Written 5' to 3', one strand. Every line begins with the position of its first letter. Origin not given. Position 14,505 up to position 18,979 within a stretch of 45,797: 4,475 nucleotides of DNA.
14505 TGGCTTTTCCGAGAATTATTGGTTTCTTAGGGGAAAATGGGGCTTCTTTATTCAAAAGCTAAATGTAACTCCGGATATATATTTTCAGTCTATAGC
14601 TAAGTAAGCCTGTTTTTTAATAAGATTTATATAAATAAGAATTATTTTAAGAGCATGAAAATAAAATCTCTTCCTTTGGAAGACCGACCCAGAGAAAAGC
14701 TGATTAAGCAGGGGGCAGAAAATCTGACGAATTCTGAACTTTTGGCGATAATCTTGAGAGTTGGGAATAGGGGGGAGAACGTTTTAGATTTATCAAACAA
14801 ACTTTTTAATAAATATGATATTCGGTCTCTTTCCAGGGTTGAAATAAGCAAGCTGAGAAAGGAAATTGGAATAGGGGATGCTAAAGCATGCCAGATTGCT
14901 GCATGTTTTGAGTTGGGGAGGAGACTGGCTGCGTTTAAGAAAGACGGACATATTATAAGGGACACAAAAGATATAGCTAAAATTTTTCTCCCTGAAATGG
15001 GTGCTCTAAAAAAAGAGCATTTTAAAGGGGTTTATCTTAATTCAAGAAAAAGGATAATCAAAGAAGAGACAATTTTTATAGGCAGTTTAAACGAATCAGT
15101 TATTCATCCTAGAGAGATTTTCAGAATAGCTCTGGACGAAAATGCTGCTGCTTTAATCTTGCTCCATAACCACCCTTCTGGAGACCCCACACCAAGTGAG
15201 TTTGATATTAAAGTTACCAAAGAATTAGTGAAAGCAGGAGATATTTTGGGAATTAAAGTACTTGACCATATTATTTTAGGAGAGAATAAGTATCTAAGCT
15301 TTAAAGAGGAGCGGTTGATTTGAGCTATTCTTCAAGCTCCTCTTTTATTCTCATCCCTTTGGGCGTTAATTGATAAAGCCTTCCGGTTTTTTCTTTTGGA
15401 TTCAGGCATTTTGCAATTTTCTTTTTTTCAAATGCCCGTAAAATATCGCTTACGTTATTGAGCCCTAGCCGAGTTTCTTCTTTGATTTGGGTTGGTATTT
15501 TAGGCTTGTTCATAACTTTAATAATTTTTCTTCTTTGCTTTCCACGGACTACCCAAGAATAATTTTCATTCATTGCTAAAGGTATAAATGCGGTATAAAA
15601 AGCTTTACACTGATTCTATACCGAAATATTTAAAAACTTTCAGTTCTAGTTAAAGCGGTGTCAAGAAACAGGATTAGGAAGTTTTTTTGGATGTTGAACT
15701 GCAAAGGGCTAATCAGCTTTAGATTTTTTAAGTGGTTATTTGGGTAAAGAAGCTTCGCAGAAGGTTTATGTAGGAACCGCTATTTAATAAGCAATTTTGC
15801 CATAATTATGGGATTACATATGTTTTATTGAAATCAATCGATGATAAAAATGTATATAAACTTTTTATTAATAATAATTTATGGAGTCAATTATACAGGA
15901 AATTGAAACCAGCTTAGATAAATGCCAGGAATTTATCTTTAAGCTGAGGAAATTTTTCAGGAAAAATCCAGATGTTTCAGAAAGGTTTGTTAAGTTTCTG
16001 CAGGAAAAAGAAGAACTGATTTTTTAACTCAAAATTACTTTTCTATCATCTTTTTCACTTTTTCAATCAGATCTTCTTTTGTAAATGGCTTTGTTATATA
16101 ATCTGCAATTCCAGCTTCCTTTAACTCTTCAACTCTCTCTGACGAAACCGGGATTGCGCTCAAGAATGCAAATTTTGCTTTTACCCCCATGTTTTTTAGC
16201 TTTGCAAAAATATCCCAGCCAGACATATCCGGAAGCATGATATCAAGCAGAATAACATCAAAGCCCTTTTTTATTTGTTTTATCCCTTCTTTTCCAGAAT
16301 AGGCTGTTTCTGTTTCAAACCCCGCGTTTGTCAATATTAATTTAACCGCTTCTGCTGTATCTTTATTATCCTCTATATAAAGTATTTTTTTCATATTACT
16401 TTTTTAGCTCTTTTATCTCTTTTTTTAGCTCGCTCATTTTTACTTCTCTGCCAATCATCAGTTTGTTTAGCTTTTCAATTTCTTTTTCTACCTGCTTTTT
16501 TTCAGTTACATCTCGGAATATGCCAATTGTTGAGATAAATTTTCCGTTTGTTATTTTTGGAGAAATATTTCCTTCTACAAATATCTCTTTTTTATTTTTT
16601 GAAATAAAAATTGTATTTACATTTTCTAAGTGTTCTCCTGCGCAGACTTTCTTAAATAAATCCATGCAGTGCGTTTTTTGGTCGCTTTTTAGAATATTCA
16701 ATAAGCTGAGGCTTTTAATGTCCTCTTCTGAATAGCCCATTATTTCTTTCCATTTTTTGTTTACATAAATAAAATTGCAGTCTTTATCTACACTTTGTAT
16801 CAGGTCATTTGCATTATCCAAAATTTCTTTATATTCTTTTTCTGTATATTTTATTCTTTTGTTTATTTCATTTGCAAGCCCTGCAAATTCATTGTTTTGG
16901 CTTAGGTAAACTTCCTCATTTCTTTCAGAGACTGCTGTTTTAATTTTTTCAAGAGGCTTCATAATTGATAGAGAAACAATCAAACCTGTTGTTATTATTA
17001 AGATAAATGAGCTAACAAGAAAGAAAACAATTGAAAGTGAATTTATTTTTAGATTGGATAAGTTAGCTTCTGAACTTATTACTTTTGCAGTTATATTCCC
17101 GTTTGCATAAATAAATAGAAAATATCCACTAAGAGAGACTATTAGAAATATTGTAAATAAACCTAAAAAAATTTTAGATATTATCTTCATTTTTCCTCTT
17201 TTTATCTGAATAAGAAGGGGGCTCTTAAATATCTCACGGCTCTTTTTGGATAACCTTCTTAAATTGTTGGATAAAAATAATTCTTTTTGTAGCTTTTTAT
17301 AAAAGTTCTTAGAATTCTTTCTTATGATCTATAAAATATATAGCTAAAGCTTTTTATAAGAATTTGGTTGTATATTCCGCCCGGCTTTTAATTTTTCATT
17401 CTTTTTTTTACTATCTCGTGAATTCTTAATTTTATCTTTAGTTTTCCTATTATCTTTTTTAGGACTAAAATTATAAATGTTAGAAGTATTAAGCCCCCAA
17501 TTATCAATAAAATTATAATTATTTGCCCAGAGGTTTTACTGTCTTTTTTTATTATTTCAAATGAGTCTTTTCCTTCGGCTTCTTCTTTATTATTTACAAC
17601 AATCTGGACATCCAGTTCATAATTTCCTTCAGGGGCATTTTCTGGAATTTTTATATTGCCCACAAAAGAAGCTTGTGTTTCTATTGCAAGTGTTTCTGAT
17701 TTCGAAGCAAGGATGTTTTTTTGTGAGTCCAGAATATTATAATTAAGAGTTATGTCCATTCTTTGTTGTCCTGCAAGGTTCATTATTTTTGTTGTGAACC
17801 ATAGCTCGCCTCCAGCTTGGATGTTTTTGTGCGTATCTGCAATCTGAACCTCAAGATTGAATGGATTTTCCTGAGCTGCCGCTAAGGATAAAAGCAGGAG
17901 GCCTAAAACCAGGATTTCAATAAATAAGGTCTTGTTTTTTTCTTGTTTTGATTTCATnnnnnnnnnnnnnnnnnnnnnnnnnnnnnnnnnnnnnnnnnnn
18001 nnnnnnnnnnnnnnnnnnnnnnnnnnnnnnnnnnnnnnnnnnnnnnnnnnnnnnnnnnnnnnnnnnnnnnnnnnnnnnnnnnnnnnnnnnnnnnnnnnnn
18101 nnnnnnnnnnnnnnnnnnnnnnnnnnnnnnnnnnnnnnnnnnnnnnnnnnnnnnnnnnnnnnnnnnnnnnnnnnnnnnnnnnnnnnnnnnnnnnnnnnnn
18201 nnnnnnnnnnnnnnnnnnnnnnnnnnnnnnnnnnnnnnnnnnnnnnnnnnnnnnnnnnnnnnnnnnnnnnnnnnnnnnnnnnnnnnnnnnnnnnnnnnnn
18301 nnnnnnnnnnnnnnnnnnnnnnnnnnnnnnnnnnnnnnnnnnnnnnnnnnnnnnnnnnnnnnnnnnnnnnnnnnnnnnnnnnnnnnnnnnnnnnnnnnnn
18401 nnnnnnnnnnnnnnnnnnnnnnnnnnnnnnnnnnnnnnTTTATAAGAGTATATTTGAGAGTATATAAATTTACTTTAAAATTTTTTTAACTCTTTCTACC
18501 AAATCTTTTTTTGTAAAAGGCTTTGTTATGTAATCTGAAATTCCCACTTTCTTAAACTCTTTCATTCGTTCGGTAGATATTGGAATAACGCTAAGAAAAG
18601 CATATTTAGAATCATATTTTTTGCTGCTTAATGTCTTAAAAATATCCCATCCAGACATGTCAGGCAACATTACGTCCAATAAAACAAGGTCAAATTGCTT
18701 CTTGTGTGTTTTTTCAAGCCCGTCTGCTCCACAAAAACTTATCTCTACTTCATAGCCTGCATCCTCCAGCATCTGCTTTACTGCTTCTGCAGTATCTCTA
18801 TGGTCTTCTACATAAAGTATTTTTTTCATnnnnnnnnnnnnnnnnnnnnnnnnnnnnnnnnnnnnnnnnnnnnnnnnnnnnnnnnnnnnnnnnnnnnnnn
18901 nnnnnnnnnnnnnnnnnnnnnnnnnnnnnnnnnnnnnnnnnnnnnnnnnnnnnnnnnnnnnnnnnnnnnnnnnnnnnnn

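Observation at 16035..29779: Signalling cassette repeated three times: sensor kinase, stand-alone CheY, P-loop-less KaiC-like protein, TM-anchored beta-sandwich protein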

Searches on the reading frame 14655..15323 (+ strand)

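Call 88: search_protein_families(library=pfam, proteins=[window:14655-15323:+], max_evalue=0.001)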
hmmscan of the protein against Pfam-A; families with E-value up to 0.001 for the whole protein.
window:14655-15323:+ (222 aa): 3 families
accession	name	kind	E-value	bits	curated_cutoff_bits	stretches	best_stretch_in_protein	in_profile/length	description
PF04002.20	RadC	-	6e-45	152.5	22.1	1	102-220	2-120/121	RadC-like JAB domain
PF20582.4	UPF0758_N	-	4.6e-25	87.9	27.1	1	3-79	1-77/77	UPF0758 N-terminal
PF14464.11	Prok-JAB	-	0.0008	19.7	25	0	149-199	48-101/114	Prokaryotic homologs of the JAB domain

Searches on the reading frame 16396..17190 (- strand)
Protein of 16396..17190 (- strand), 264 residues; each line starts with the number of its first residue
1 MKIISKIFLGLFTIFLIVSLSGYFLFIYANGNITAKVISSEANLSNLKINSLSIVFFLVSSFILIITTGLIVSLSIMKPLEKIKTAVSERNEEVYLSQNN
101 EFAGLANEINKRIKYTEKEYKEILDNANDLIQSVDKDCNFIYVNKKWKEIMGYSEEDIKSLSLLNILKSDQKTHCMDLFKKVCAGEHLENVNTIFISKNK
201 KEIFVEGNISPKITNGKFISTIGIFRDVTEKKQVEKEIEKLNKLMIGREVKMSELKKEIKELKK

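Call 3: search_protein_families(library=pfam, proteins=[window:16396-17190:-], max_evalue=1)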
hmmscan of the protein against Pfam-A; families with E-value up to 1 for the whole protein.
window:16396-17190:- (264 aa): 11 families
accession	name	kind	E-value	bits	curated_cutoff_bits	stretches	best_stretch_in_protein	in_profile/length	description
PF13426.13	PAS_9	-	1.5e-12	48.1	27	1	134-230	7-103/103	PAS domain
PF08448.16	PAS_4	-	4e-09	37.1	23.1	1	124-232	1-109/110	PAS fold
PF00989.32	PAS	-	1.3e-08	35.2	22.6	1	119-228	2-113/113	PAS fold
PF08447.18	PAS_3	-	4.2e-06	27.4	25.6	1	140-224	1-88/89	PAS fold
PF13188.13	PAS_8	-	0.00013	22.2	21.8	1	120-167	3-50/65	PAS domain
PF14358.11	DUF4405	-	0.0068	17.3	26.7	0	54-79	2-27/66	Domain of unknown function (DUF4405)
PF08670.17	MEKHLA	-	0.014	15.7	23.7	1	117-208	26-119/143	MEKHLA domain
PF04647.20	AgrB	-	0.14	12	23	1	8-73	102-171/185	Accessory gene regulator B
PF03646.20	FlaG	-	0.26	11.9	23.8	1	97-145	11-59/101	FlaG protein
PF06103.16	DUF948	-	0.27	11.9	37.2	1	101-136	30-65/89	Bacterial protein of unknown function (DUF948)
PF01529.25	DHHC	-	0.5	10.9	28.7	0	11-72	50-114/133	DHHC palmitoyltransferase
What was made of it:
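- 16396..17190 (-): Satellite membrane PAS-only protein, 264 aa. Pfam PAS_9 at residues 134-230, E 1.5e-12; no HAMP detected (call 3).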

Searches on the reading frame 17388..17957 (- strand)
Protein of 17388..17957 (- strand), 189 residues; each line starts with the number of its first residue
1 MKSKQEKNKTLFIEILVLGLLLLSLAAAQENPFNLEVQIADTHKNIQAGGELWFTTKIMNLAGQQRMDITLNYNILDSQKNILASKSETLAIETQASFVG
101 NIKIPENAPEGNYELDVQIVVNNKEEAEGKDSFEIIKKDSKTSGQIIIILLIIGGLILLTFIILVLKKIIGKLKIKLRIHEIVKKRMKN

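Call 3: search_protein_families(library=pfam, proteins=[window:17388-17957:-], max_evalue=1)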
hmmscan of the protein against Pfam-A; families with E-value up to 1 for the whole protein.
window:17388-17957:- (189 aa): 9 families
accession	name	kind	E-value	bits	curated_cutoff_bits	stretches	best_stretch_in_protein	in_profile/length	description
PF09608.15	Alph_Pro_TM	-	0.00054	20.3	24.5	1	76-138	127-189/227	Putative transmembrane protein (Alph_Pro_TM)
PF01835.25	MG2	-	0.0012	19.6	32.8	1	57-134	22-95/96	MG2 domain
PF24318.1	DUF7490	-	0.0012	18.9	27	1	51-130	20-99/106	Domain of unknown function (DUF7490)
PF15418.12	DUF4625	-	0.0035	18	27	1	91-120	86-115/131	Domain of unknown function (DUF4625)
PF24328.1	DUF7498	-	0.018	16.1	27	1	46-126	10-84/97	Domain of unknown function (DUF7498)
PF05399.16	EVI2A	-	0.018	15.1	25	1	33-175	18-162/231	Ectropic viral integration site 2A protein (EVI2A)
PF22021.2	RbmA-like_FnIII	-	0.021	15.1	27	1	78-137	52-110/111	RbmA-like, FnIII domain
PF04639.17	Baculo_E56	-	0.2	11.3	28.9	1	141-170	264-293/293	Baculoviral E56 protein, specific to ODV envelope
PF11857.13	DUF3377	-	0.41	11.1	26.5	1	123-174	3-53/72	Domain of unknown function (DUF3377)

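Call 4: search_protein_families(library=ncbifam, proteins=[window:17388-17957:-], max_evalue=1)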
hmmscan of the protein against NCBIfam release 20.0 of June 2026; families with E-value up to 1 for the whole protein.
window:17388-17957:- (189 aa): 3 families
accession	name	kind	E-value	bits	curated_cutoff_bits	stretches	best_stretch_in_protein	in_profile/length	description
NF049961.1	GlcpCgpA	domain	0.00092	18.9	300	1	13-129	3-110/220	glycoprotein CgpA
NF007666.0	PRK10340.1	equivalog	0.048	11.4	1284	1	44-106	221-282/1030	beta-galactosidase subunit alpha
NF047413.1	heterocyst_PatX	equivalog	0.13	13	30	1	13-50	5-38/69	heterocyst-inhibiting protein PatX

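Call 56: find_homologous_proteins(query=window:17388-17957:-, max_evalue=0.001)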
Query window:17388-17957:- (189 aa): 19 proteins with E <= 0.001 among 817 candidates.
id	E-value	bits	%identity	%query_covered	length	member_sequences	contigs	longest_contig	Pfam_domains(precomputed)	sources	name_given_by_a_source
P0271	1.7e-88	312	99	81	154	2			-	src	-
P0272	3.5e-83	295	76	100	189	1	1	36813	-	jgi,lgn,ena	-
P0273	3.1e-55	204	56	99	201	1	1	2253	-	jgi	jgi:hypothetical protein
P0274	1.6e-51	192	46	70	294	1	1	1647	PF01835.26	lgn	-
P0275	2.7e-47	178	63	56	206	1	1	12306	-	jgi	-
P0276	5.0e-47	178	53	92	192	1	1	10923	-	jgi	jgi:hypothetical protein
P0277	2.7e-45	172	54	71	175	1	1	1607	-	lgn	-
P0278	7.3e-34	135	59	56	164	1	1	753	-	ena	-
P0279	9.1e-34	134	44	90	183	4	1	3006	-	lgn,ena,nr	nr:hypothetical protein [Nanoarchaeota archaeon]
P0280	1.9e-32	130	43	84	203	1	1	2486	-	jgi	jgi:methionine-rich copper-binding protein CopC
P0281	2.6e-30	123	42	68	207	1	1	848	-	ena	-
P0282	3.7e-29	119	52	70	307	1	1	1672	PF01835.26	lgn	-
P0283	6.3e-29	119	46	83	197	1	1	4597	-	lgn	-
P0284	3.6e-26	110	45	61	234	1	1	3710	-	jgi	-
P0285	4.6e-26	109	39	89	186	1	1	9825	-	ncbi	ncbi:MAG: hypothetical protein V1835_00510 [Candidatus Micrarchaeota archaeon]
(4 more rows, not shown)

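Call 63: predict_structure(alignment_id=A4)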
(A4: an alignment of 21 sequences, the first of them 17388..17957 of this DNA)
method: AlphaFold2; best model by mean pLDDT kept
length: 189 residues; sequences in the alignment: 21
mean_pLDDT: 89.5   pTM: 0.64
mean pLDDT of the five models: 89.5, 89.4, 88.1, 87.6, 87.3
residues with pLDDT >= 90: 124; 70-90: 47; 50-70: 18; < 50: 0
segments of 3 or more residues with pLDDT < 50: none
pLDDT, mean of each block of 10 residues (from residue 1): 63 90 75 93 94 96 85 97 97 92 96 97 94 87 80 97 95 89 83
secondary structure, 60 per line:
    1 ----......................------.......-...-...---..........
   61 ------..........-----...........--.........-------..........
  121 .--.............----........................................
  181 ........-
elements in order: H5-26 E33-39 E45-47 E51-60 E67-76 E82-92 E95-103 E111-121 E124-136 H141-188
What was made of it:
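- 17388..17957 (-): Cassette A Ig-like single-pass membrane protein with a conserved basic cytoplasmic helix, 189 aa. AF2 pLDDT 89.5: signal/TM helix 5-26, beta-sandwich 33-136, one long helix 141-188 (call 63).
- On CARDB / Ig-like surface domains: AF2 strands between residues 33 and 136 (call 63).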

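Call 65: fold_search(model_id=the predicted structure, library=pdb)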
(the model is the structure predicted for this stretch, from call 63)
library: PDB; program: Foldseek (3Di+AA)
matches with E <= 10: 1849; with E <= 0.001: 181
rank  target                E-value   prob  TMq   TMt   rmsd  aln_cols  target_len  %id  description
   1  8gul_A                2.3e-05  1.00  0.42  0.19   4.0       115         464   16  Chitin-active AA10 LPMO (GbpA) complexed with Cu(II) from Vibrio campbellii (released 2023-06-21)
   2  6b6l_B                3.5e-05  1.00  0.39  0.11   4.1       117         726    9  The crystal structure of glycosyl hydrolase family 2 (GH2) member from Bacteroides cellulosilyticus DSM 14838 (released 2017-10-11)
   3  2xwx_A                3.8e-05  1.00  0.41  0.22   3.7       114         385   15  Vibrio cholerae colonization factor GbpA crystal structure (released 2011-11-16)
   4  8rjc_5                3.8e-05  1.00  0.40  0.42   6.3       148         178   14  Structure of the rabbit 80S ribosome stalled on a 2-TMD rhodopsin intermediate in complex with Sec61-TRAP, open confor (released 2024-01-24)
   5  5fqh_A                4.0e-05  1.00  0.41  0.15   8.4       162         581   15  The details of glycolipid glycan hydrolysis by the structural analysis of a family 123 glycoside hydrolase from Clostr (released 2016-03-30)
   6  7k2t_A                4.0e-05  1.00  0.41  0.22   7.9       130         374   15  Mg2+/ATP-bound structure of the full-length WzmWzt O antigen ABC transporter in lipid nanodiscs (released 2021-01-13)
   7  1l9n_A                4.4e-05  1.00  0.43  0.14   4.5       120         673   12  Three-dimensional structure of the human transglutaminase 3 enzyme: binding of calcium ions change structure for activ (released 2002-05-29)
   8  4f91                  4.4e-05  1.00  0.35  0.05   5.4       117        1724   14  Brr2 Helicase Region (released 2012-10-17)
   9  8oxy_A                5.0e-05  1.00  0.45  0.14   9.4       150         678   15  Transglutaminase 3 without calcium in complex with DH patient-derived Fab DH63-B02 (released 2023-10-18)
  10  8dl0_A                5.3e-05  1.00  0.39  0.21   4.6       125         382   11  CryoEM structure of the nucleotide-free and open channel A.aeolicus WzmWzt transporter (released 2022-09-21)
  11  6b6l_A                5.9e-05  1.00  0.41  0.12   3.5       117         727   11  The crystal structure of glycosyl hydrolase family 2 (GH2) member from Bacteroides cellulosilyticus DSM 14838 (released 2017-10-11)
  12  8dne_C                5.9e-05  1.00  0.39  0.22   6.7       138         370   12  CryoEM structure of the A.aeolicus WzmWzt transporter bound to ATP (released 2022-09-21)
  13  1nug_B                7.4e-05  1.00  0.45  0.14   3.3       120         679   13  Role of Calcium Ions in the Activation and Activity of the Transglutaminase 3 Enzyme (2 calciums, 1 Mg, inactive form) (released 2003-04-22)
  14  7rsk_A                7.4e-05  1.00  0.42  0.11   3.6       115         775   10  The crystal structure from microfluidic crystals of glycosyl hydrolase family 2 (GH2) member from Bacteroides cellulos (released 2021-08-25)
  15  8dky_A                7.4e-05  1.00  0.45  0.57   3.8       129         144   13  Crystal structure of the Aquifex aeolicus Wzt Carbohydrate Binding Domain bound to 3-O-methyl-D-mannose (released 2022-09-21)
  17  3idu_A                7.8e-05  1.00  0.38  0.58   4.3       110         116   13  Crystal Structure of the CARDB domain of the PF1109 protein in complex with di-metal ions from Pyrococcus furiosus, No (released 2009-08-04)
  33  3idu_B                1.4e-04  1.00  0.39  0.63   4.3       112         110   12  Crystal Structure of the CARDB domain of the PF1109 protein in complex with di-metal ions from Pyrococcus furiosus, No (released 2009-08-04)
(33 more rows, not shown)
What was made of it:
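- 17388..17957 (-): Foldseek hits are CARDB, FnIII and TRAP-beta-type sandwiches (call 65).
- On CARDB / Ig-like surface domains: Foldseek hits include CARDB 3idu, RbmA FnIII and TRAP-beta (call 65).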

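Call 89: search_protein_families(library=padloc, proteins=[window:17388-17957:-], max_evalue=0.01)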
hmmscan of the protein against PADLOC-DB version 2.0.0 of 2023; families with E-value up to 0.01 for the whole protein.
window:17388-17957:- (189 aa): 0 families

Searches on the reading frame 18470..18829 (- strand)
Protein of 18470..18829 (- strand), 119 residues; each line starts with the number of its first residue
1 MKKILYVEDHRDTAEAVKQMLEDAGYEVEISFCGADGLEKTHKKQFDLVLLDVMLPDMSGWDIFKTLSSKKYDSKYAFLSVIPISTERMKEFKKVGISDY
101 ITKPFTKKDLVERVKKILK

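Call 3: search_protein_families(library=pfam, proteins=[window:18470-18829:-], max_evalue=1)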
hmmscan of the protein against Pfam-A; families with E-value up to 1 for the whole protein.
window:18470-18829:- (119 aa): 8 families
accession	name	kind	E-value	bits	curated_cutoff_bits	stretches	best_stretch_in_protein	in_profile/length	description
PF00072.30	Response_reg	-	4.4e-24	85.2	30.2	1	4-115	1-111/111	Response regulator receiver domain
PF00496.27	SBP_bac_5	-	0.0023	17.6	32.4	1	8-70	299-363/368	Bacterial extracellular solute-binding proteins, family 5 Middle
PF02302.22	PTS_IIB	-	0.033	15.3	23.6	1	14-56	17-58/90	PTS system, Lactose/Cellobiose specific IIB subunit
PF07443.18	HARP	-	0.046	13.7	25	1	62-75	13-26/55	HepA-related protein (HARP)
PF02310.24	B12-binding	-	0.071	13.4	32.1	1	15-56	18-63/121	B12 binding domain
PF00542.24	Ribosomal_L12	-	0.11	13.2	25.9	1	11-30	47-66/67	Ribosomal protein L7/L12 C-terminal domain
PF00107.32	ADH_zinc_N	-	0.18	12.2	31.8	0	81-117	19-53/129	Zinc-binding dehydrogenase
PF01470.22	Peptidase_C15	-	0.24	11.9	22.7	1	11-102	46-134/204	Pyroglutamyl peptidase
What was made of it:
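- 18470..18829 (-): Cassette A stand-alone receiver (REC_A), 119 aa. Pfam Response_reg residues 4-115, E 4.4e-24 (call 3).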

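Call 89: search_protein_families(library=padloc, proteins=[window:18470-18829:-], max_evalue=0.01)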
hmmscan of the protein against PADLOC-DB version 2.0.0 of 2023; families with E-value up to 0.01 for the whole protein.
window:18470-18829:- (119 aa): 4 families
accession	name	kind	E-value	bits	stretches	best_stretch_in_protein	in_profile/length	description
PDLC00405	SduA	-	6.8e-09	33.7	1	2-60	7-65/323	DUF4263 domain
PDLC04726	PDC-M60C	-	2.8e-05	21.2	1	3-60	2-62/407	-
PDLC04055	PD-T4-6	-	2.8e-05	21.1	1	2-119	366-484/496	-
PDLC04725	PDC-M60B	-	5.6e-05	21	1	2-58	4-62/158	-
